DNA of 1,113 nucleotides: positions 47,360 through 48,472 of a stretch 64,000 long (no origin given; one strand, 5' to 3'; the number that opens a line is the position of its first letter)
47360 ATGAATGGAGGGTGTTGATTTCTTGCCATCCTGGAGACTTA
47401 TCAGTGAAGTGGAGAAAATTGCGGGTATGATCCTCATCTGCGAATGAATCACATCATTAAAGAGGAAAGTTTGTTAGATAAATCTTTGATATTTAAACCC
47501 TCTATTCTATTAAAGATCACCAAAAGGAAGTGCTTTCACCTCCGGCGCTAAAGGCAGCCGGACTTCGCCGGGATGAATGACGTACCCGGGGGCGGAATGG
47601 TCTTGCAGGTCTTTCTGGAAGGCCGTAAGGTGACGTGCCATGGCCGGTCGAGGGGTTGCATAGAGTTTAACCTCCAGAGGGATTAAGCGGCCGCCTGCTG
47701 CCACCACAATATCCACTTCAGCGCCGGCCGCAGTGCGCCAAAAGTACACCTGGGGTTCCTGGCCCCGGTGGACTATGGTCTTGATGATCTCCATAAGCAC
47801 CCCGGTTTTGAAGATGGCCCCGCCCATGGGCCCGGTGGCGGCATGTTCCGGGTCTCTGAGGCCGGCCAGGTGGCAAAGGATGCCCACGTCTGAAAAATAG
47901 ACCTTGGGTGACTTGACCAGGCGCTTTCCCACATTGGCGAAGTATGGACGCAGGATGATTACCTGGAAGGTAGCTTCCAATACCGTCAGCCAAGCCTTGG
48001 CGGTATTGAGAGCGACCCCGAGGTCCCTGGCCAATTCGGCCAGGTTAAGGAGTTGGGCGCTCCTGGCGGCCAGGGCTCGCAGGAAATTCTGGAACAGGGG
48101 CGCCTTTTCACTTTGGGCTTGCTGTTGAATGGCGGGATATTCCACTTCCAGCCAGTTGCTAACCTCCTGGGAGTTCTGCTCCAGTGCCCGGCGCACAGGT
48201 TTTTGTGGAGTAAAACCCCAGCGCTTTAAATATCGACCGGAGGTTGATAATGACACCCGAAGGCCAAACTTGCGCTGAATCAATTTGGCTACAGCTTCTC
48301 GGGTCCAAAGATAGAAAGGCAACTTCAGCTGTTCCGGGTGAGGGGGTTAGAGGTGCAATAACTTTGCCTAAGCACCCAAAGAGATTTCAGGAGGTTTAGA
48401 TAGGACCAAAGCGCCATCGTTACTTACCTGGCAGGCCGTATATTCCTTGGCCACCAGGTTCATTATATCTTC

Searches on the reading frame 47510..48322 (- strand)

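Call 3: search_protein_families(library=pfam, proteins=[window:47510-48322:-], max_evalue=0.1)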
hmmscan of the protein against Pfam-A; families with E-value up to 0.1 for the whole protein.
window:47510-48322:- (270 aa): 3 families
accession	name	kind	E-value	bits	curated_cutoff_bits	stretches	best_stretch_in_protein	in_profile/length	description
PF13635.12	DUF4143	-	1.1e-42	145.9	28.1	1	65-220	4-159/160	Domain of unknown function (DUF4143)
PF13592.12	HTH_33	-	2.7e-21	75.4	25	1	3-59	2-58/60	Winged helix-turn helix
PF12840.13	HTH_20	-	0.039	14.4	27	0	77-116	6-43/51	Helix-turn-helix domain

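Call 75: search_protein_families(library=padloc, proteins=[window:47510-48322:-], max_evalue=0.01)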
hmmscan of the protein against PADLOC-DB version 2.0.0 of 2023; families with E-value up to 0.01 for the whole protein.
window:47510-48322:- (270 aa): 7 families
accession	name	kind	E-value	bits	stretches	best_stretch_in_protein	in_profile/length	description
PDLC04790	PDC-S01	-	1.1e-48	164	1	65-268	211-415/422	-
PDLC04789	PDC-S01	-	1.2e-26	91.7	1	66-239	188-356/375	-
PDLC04791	PDC-S01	-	1.6e-10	38.3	1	69-242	201-370/395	-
PDLC04786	PDC-S01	-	3.8e-09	33.8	1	137-221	304-387/439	-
PDLC04788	PDC-S01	-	1.4e-08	32.1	1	132-220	290-382/448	-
PDLC04787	PDC-S01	-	3.8e-08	30.6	1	64-250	210-385/412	-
PDLC04792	PDC-S01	-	0.00019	18.1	1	139-220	305-384/452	-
